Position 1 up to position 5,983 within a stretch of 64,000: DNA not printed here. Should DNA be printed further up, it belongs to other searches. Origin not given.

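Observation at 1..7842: Two-partner secretion locus with a giant (over 1940 aa in window, truncated) FHA-like TpsA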

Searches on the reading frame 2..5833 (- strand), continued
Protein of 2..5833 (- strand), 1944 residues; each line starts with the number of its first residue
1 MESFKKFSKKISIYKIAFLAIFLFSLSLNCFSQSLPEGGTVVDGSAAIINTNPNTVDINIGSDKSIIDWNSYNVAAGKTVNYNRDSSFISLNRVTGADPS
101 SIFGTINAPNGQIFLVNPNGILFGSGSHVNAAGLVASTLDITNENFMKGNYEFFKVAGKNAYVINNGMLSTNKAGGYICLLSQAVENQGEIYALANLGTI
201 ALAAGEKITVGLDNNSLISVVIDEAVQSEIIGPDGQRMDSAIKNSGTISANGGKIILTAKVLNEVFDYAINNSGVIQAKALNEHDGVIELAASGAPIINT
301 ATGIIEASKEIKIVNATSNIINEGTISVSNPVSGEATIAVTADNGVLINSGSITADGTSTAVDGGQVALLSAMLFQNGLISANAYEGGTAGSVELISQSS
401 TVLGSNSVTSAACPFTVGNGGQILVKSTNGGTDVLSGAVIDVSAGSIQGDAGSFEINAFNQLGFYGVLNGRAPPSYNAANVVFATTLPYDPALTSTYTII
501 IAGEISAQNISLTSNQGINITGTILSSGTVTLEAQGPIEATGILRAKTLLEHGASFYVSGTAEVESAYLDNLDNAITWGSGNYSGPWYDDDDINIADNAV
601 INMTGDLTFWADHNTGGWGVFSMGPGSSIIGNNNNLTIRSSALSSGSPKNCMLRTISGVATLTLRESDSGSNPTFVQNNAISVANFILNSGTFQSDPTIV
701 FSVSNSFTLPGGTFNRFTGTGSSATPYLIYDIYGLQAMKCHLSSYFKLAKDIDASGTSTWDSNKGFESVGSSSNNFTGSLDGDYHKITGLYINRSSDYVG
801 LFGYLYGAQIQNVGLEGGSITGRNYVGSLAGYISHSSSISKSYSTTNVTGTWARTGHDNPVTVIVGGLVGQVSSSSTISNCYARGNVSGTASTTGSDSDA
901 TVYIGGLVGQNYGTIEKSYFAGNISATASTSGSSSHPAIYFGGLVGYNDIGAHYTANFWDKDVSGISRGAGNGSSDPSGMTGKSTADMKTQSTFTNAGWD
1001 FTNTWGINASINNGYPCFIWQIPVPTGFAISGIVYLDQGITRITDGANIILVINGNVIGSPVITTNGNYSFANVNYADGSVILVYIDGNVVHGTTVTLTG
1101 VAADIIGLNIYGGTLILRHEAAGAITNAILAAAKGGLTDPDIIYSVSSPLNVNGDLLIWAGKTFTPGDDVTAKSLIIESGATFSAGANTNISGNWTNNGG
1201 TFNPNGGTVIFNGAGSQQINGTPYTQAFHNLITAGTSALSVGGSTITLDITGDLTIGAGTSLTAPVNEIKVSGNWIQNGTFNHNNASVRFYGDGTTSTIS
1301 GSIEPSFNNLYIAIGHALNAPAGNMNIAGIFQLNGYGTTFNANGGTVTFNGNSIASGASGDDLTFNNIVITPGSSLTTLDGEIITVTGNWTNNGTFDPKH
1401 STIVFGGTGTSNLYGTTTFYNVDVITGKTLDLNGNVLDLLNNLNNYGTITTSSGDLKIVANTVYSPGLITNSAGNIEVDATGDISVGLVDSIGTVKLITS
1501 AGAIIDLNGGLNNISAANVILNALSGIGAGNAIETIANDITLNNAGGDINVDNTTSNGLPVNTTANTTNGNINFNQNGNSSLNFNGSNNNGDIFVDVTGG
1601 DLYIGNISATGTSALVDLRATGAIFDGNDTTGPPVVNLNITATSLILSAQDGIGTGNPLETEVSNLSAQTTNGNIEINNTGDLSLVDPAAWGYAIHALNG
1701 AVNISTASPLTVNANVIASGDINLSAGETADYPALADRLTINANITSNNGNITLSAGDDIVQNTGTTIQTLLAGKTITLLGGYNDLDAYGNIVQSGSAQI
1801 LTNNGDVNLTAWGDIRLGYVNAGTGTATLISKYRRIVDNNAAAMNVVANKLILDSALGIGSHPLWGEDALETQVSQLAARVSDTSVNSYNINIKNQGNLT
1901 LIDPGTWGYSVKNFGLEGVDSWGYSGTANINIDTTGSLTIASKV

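Call 24: find_encoding_contigs(protein=P0002, flank=10000, max_places=2)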
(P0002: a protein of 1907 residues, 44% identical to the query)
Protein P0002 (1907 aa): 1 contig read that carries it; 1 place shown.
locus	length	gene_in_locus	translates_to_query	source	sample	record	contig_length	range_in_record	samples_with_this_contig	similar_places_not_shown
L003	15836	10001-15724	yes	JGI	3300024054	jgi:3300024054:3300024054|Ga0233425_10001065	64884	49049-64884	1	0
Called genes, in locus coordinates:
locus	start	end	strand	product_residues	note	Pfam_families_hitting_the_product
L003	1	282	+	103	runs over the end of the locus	PF12728:HTH_17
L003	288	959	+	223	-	PF00731:AIRC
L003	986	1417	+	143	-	PF02663:FmdE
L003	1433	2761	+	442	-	PF04060:FeS, PF03599:CdhD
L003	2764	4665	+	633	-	PF00111:Fer2, PF17650:RACo_linker, PF17651:Raco_middle, PF14574:RACo_C_ter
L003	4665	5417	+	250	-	PF01656:CbiA, PF02374:ArsA_ATPase (weak), PF10609:ParA (faint), PF13614:AAA_31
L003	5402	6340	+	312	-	PF03599:CdhD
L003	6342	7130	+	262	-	PF03599:CdhD (weak), PF00809:Pterin_bind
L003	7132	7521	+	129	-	PF01219:DAGK_prokar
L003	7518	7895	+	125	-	-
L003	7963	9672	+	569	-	PF07244:POTRA (faint), PF08479:POTRA_2, PF03865:ShlB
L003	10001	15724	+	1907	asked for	PF05860:TPS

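Call 25: find_encoding_contigs(protein=P0005, flank=10000, max_places=2)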
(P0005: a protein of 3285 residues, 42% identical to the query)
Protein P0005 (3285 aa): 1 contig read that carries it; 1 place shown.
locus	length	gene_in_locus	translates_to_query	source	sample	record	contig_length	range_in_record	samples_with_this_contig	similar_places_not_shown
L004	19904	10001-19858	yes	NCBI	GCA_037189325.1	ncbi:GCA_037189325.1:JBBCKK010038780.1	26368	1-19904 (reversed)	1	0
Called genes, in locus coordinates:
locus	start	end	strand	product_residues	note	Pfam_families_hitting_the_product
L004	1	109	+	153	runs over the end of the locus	-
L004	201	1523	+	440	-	-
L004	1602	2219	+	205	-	-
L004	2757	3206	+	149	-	-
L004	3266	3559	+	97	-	-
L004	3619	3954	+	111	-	-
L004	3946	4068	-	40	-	-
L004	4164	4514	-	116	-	-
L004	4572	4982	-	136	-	-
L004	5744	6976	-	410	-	PF13356:Arm-DNA-bind_3, PF22022:Phage_int_M, PF00589:Phage_integrase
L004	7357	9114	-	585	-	PF00512:HisKA, PF02518:HATPase_c, PF00072:Response_reg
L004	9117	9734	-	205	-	PF00072:Response_reg, PF08281:Sigma70_r4_2 (faint), PF00196:GerE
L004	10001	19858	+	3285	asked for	PF05860:TPS, PF13018:ESPR, PF07581:Glug (faint), PF05342:Peptidase_M26_N (faint), PF18886:DUF5649 (weak)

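Call 50: find_encoding_contigs(protein=P0094, flank=8000, max_places=1)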
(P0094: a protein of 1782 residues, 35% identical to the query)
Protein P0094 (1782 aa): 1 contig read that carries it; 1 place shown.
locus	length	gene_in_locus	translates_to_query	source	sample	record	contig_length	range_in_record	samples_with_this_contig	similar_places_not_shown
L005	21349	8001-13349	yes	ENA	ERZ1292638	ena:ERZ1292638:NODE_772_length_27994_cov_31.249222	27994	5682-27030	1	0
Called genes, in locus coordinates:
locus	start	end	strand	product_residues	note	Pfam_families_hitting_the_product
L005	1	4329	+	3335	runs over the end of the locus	?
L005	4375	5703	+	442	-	PF13173:AAA_14, PF13635:DUF4143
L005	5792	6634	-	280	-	PF01610:DDE_Tnp_ISL3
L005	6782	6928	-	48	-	-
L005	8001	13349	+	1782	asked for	PF05860:TPS, PF05342:Peptidase_M26_N, PF07581:Glug (faint)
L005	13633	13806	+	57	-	-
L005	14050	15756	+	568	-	PF07244:POTRA (weak), PF08479:POTRA_2, PF03865:ShlB, PF01103:Omp85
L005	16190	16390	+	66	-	PF00313:CSD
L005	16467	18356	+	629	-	PF00005:ABC_tran, PF00006:ATP-synt_ab (faint), PF02367:TsaE (faint), PF03193:RsgA_GTPase (faint), PF13175:AAA_15 (faint), PF12848:ABC_tran_Xtn, PF00005:ABC_tran, PF16326:ABC_tran_CTD, +7 more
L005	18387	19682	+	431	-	PF02310:B12-binding, PF04055:Radical_SAM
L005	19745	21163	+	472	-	-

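Call 51: find_encoding_contigs(protein=P0043, flank=8000, max_places=1)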
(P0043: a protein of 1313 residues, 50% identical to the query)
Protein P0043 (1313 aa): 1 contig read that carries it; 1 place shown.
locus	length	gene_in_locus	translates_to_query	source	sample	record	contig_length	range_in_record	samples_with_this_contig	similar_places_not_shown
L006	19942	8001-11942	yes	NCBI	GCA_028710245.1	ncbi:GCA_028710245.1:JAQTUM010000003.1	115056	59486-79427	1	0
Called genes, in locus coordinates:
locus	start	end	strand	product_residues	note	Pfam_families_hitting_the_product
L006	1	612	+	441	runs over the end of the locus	PF04060:FeS, PF03599:CdhD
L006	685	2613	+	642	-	PF00111:Fer2, PF17650:RACo_linker, PF17651:Raco_middle, PF14574:RACo_C_ter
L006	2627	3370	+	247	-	PF01656:CbiA, PF02374:ArsA_ATPase (weak), PF06564:CBP_BcsQ (faint), PF10609:ParA (faint), PF13614:AAA_31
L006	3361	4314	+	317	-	PF03599:CdhD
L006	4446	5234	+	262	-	PF03599:CdhD (weak), PF00809:Pterin_bind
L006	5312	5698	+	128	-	PF01219:DAGK_prokar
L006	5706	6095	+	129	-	PF07244:POTRA (weak), PF08479:POTRA_2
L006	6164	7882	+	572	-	PF07244:POTRA (faint), PF08479:POTRA_2, PF03865:ShlB, PF01103:Omp85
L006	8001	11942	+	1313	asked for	PF05860:TPS, PF07581:Glug (faint)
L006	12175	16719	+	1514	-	PF05860:TPS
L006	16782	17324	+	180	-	-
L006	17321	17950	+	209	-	-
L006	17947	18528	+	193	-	-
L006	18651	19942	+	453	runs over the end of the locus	-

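Call 52: find_encoding_contigs(protein=P0016, flank=8000, max_places=1)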
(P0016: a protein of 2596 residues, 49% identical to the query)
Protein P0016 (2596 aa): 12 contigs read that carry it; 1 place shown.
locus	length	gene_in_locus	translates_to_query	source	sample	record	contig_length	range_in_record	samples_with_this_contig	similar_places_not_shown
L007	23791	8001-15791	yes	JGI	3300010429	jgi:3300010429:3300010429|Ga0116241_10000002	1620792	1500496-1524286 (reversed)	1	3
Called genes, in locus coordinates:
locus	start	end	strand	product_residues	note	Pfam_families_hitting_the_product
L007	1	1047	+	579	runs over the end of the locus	PF08479:POTRA_2, PF07244:POTRA (weak), PF03865:ShlB (weak)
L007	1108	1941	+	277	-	PF04773:FecR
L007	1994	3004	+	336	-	-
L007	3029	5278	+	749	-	PF05226:CHASE2, PF00211:Guanylate_cyc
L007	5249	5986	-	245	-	PF11750:DUF3307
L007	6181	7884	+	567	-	PF07244:POTRA (faint), PF08479:POTRA_2, PF03865:ShlB, PF01103:Omp85 (weak)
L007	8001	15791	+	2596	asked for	PF05860:TPS, PF13385:Laminin_G_3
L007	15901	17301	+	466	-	PF01593:Amino_oxidase, PF13450:NAD_binding_8, PF13738:Pyr_redox_3 (faint), PF03275:GLF (faint)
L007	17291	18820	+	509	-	PF13231:PMT_2 (weak)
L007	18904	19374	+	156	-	PF03449:GreA_GreB_N, PF01272:GreA_GreB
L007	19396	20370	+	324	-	PF04773:FecR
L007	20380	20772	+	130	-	PF01740:STAS, PF13466:STAS_2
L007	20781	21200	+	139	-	PF13581:HATPase_c_2, PF02518:HATPase_c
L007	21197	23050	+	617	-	PF05226:CHASE2, PF07228:SpoIIE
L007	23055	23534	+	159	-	PF03073:TspO_MBR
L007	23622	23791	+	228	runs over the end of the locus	PF20582:UPF0758_N, PF04002:RadC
